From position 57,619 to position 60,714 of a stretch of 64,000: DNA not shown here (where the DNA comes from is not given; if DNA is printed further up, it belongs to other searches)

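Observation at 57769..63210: Tandem cAMP module: transporter-HEAT-cNMP-binding protein immediately followed by a STAND-type adenylate cyclase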

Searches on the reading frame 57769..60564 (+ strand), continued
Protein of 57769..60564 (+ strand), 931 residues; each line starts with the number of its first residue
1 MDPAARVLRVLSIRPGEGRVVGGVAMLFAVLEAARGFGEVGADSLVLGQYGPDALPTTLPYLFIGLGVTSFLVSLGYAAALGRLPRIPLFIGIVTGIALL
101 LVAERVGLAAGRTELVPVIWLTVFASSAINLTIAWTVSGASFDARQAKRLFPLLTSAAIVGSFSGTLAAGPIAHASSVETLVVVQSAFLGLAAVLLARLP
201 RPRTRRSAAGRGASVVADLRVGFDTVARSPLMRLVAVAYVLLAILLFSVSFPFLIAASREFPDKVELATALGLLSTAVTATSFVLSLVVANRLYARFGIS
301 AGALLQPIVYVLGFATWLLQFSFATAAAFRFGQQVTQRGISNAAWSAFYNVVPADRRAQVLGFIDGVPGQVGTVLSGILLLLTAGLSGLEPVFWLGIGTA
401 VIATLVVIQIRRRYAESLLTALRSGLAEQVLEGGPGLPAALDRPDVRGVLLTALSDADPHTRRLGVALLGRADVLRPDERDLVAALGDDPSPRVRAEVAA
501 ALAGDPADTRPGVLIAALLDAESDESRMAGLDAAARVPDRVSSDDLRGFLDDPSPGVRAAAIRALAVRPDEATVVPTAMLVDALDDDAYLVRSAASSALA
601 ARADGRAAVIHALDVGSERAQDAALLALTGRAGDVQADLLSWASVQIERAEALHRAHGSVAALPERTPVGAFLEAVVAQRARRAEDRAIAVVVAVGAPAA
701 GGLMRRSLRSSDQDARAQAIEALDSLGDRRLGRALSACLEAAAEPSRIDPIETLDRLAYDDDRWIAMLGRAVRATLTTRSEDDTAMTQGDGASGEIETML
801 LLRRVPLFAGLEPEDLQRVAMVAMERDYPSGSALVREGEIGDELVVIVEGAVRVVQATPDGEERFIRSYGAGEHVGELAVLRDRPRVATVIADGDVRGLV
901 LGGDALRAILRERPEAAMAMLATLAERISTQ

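Call 14: find_encoding_contigs(protein=P0103, flank=8000, max_places=2)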
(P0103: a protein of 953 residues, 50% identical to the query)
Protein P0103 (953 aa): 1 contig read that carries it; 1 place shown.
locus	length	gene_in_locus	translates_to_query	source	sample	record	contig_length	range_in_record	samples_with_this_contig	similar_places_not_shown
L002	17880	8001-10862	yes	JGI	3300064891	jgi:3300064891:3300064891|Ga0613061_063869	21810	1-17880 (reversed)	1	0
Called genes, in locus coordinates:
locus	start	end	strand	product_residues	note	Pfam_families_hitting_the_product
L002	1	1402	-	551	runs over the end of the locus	-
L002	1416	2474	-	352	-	PF16881:LIAS_N, PF04055:Radical_SAM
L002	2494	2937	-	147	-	-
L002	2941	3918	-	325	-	PF01073:3Beta_HSD, PF01370:Epimerase, PF02254:TrkA_N (weak), PF04321:RmlD_sub_bind (weak), PF05368:NmrA, PF07993:NAD_binding_4 (weak), PF13460:NAD_binding_10, PF16363:GDP_Man_Dehyd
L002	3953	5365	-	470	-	PF00364:Biotin_lipoyl, PF02817:E3_binding, PF00198:2-oxoacid_dh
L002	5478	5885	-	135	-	PF08818:DUF1801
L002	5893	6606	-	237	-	PF12697:Abhydrolase_6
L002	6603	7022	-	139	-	-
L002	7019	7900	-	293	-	PF01135:PCMT (weak), PF01209:Ubie_methyltran, PF01728:FtsJ (faint), PF13489:Methyltransf_23, PF13847:Methyltransf_31, PF08241:Methyltransf_11, PF08242:Methyltransf_12, PF13649:Methyltransf_25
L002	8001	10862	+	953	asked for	PF13513:HEAT_EZ (faint), PF02985:HEAT (faint), PF13646:HEAT_2, PF00027:cNMP_binding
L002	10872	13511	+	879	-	PF00211:Guanylate_cyc (faint), PF13191:AAA_16 (weak), PF25872:HTH_77, PF13424:TPR_12 (weak)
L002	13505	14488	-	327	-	PF02779:Transket_pyr, PF02780:Transketolase_C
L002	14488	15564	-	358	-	PF00676:E1_dh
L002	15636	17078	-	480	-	PF01134:GIDA (weak), PF01946:Thi4 (faint), PF02737:3HCDH_N (faint), PF03486:HI0933_like (faint), PF07992:Pyr_redox_2, PF12831:FAD_oxidored (weak), PF00070:Pyr_redox, PF02852:Pyr_redox_dim, +1 more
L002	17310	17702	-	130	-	PF13451:zf_Tbcl, PF23477:zf_Tbcl_2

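Call 15: find_encoding_contigs(protein=P0043, flank=8000, max_places=2)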
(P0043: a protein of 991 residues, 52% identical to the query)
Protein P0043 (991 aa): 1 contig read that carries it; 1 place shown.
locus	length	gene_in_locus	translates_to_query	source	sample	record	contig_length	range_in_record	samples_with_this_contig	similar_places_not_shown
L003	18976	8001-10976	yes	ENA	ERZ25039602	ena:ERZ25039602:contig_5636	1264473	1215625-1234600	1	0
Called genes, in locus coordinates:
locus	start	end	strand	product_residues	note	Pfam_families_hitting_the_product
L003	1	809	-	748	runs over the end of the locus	PF13517:FG-GAP_3 (faint), PF01839:FG-GAP (faint)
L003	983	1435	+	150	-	-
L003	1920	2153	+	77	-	-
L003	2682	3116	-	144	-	-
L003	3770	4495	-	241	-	PF00962:A_deaminase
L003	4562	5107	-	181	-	-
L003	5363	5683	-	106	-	-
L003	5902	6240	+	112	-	-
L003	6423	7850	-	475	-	PF00364:Biotin_lipoyl, PF02817:E3_binding, PF00198:2-oxoacid_dh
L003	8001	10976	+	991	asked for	PF13513:HEAT_EZ (faint), PF13646:HEAT_2, PF02985:HEAT (faint), PF13646:HEAT_2, PF00027:cNMP_binding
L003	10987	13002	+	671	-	-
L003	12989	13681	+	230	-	-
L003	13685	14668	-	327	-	PF02779:Transket_pyr, PF02780:Transketolase_C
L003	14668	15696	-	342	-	PF00676:E1_dh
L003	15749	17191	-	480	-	PF00890:FAD_binding_2 (faint), PF01134:GIDA (weak), PF01262:AlaDh_PNT_C (faint), PF01946:Thi4 (faint), PF07992:Pyr_redox_2, PF12831:FAD_oxidored (weak), PF00070:Pyr_redox, PF02852:Pyr_redox_dim, +2 more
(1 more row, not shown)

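Call 16: find_encoding_contigs(protein=P0099, flank=8000, max_places=2)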
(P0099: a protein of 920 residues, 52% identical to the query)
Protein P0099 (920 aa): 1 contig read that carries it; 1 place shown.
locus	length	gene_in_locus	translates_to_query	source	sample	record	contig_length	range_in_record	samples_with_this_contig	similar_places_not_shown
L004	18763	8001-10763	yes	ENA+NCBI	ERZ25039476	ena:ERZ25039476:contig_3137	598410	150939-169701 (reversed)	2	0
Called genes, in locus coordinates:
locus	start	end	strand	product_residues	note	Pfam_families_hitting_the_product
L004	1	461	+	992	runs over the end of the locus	PF05762:VWA_CoxE (faint), PF13519:VWA_2, PF00092:VWA, PF13519:VWA_2, PF07090:GATase1_like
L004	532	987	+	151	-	-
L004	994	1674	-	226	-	PF02770:Acyl-CoA_dh_M, PF00441:Acyl-CoA_dh_1, PF08028:Acyl-CoA_dh_2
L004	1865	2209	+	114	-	-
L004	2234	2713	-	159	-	-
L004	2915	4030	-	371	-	PF00962:A_deaminase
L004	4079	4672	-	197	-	-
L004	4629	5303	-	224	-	-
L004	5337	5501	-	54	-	-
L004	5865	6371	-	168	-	PF16881:LIAS_N, PF04055:Radical_SAM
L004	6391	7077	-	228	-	PF00198:2-oxoacid_dh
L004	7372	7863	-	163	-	-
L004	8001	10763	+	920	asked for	PF02985:HEAT (faint), PF13646:HEAT_2, PF00027:cNMP_binding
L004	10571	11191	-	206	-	-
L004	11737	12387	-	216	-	-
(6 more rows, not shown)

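Call 22: find_related_loci(query=A1, collection=genome_contigs, flank=6000)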
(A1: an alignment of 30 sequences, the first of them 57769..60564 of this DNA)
Query A1 (931 aa) in genome_contigs; peptide patterns used: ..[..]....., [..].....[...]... (x = any residue, [..] = any of these).
599 stretches matched a pattern (row limit reached: there are more); 97 encode a relative of the query (tblastn E <= 1e-3); the best 80 are kept; 80 distinct loci.
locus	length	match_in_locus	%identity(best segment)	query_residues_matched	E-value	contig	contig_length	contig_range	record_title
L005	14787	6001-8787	74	1-931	0e+0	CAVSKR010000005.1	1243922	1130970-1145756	MAG: uncultured Chloroflexia bacterium isolate MFD09206.bin.1.191 genome assembly, contig: contig_4134, whole genome sho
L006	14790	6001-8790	73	1-931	0e+0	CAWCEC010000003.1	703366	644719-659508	MAG: uncultured Chloroflexia bacterium isolate MFD09267.bin.2.231 genome assembly, contig: contig_2109, whole genome sho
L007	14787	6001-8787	74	1-931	0e+0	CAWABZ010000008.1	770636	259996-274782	MAG: uncultured Chloroflexia bacterium isolate MFD09267.bin.2.90 genome assembly, contig: contig_34366, whole genome sho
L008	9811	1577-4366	68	5-931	0e+0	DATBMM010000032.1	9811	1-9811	MAG TPA_asm: Candidatus Limnocylindrales bacterium isolate SMAG_U3998 k141_795214, whole genome shotgun sequence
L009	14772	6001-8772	68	9-931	0e+0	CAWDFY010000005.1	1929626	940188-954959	MAG: uncultured Chloroflexia bacterium isolate MFD06229.bin.2.150 genome assembly, contig: contig_8603, whole genome sho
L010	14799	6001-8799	62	1-931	0e+0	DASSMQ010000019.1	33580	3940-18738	MAG TPA_asm: Candidatus Limnocylindrales bacterium isolate SMAG_U1202 k141_459014, whole genome shotgun sequence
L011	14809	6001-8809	94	1-931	0e+0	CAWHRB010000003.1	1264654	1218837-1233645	MAG: uncultured Chloroflexia bacterium isolate MFD06742.bin.1.139 genome assembly, contig: contig_4563, whole genome sho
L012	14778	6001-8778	67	7-931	0e+0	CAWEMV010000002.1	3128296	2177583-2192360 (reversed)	MAG: uncultured Chloroflexia bacterium isolate MFD02360.bin.2.141 genome assembly, contig: contig_446, whole genome shot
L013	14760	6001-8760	54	6-931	0e+0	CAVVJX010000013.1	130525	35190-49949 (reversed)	MAG: uncultured Chloroflexia bacterium isolate MFD06742.bin.2.302 genome assembly, contig: contig_87634, whole genome sh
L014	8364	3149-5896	55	7-931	0e+0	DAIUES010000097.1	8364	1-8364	MAG TPA_asm: Candidatus Limnocylindrales bacterium isolate CTOTU27539 NODE_1766_length_8364_cov_5.887471, whole genome s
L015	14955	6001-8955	50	9-931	0e+0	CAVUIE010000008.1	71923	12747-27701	MAG: uncultured Chloroflexia bacterium isolate MFD02242.bin.2.82 genome assembly, contig: contig_70494, whole genome sho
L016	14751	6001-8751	53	6-931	0e+0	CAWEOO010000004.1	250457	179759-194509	MAG: uncultured Chloroflexia bacterium isolate MFD02840.bin.3.631 genome assembly, contig: contig_139003, whole genome s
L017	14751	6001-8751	54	6-931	0e+0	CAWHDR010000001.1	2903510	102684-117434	MAG: uncultured Chloroflexia bacterium isolate MFD04212.bin.2.22 genome assembly, contig: contig_1642, whole genome shot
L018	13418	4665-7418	50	6-931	0e+0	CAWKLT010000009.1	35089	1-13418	MAG: uncultured Chloroflexia bacterium isolate MFD08497.bin.2.150 genome assembly, contig: contig_191533, whole genome s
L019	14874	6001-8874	50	7-931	0e+0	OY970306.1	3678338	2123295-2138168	MAG: uncultured Chloroflexia bacterium isolate MFD02134.bin.c.1 genome assembly, chromosome: 1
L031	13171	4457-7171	47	24-931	0e+0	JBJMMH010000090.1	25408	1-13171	MAG: Chloroflexota bacterium isolate 12C16O_48h_50_P13_coass_bin_32 k141_1052878, whole genome shotgun sequence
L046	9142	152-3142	37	6-930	3e-158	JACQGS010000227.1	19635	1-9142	MAG: Chloroflexi bacterium isolate NC_groundwater_1079_Ag_S2p5_56_76 S_2p5_S6_coassembly_k141_3766065, whole genome shot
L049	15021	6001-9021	35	6-931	5e-144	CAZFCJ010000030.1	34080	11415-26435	MAG TPA_asm: uncultured Anaerolineaceae bacterium isolate SRP304980_co2_62 genome assembly, contig: NODE_352_length_3408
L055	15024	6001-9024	36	9-930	6e-127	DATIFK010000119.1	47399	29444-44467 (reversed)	MAG TPA_asm: Anaerolineales bacterium isolate SMAG_U16393 k141_2573595, whole genome shotgun sequence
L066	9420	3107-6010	36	6-929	2e-114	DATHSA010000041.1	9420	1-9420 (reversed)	MAG TPA_asm: Acidimicrobiia bacterium isolate SMAG_U16039 k141_568395, whole genome shotgun sequence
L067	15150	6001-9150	45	3-928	8e-114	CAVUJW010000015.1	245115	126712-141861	MAG: uncultured Chloroflexia bacterium isolate MFD01721.bin.2.170 genome assembly, contig: contig_60606, whole genome sh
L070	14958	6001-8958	32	6-931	4e-109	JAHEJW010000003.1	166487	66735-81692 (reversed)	MAG: bacterium isolate Ww567 NODE_43_length_166487_cov_15.519247, whole genome shotgun sequence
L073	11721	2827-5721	32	9-931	3e-101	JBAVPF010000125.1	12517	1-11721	MAG: Acidimicrobiia bacterium isolate MFD02586_ilm_asm_bin11 k127_213383, whole genome shotgun sequence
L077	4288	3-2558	35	145-930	2e-94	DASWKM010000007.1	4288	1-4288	MAG TPA_asm: Acidimicrobiia bacterium isolate SMAG_U2922 k141_1485430, whole genome shotgun sequence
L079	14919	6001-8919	33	9-931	4e-101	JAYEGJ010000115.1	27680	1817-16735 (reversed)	MAG: Actinomycetota bacterium isolate MAG249 MAG249_115, whole genome shotgun sequence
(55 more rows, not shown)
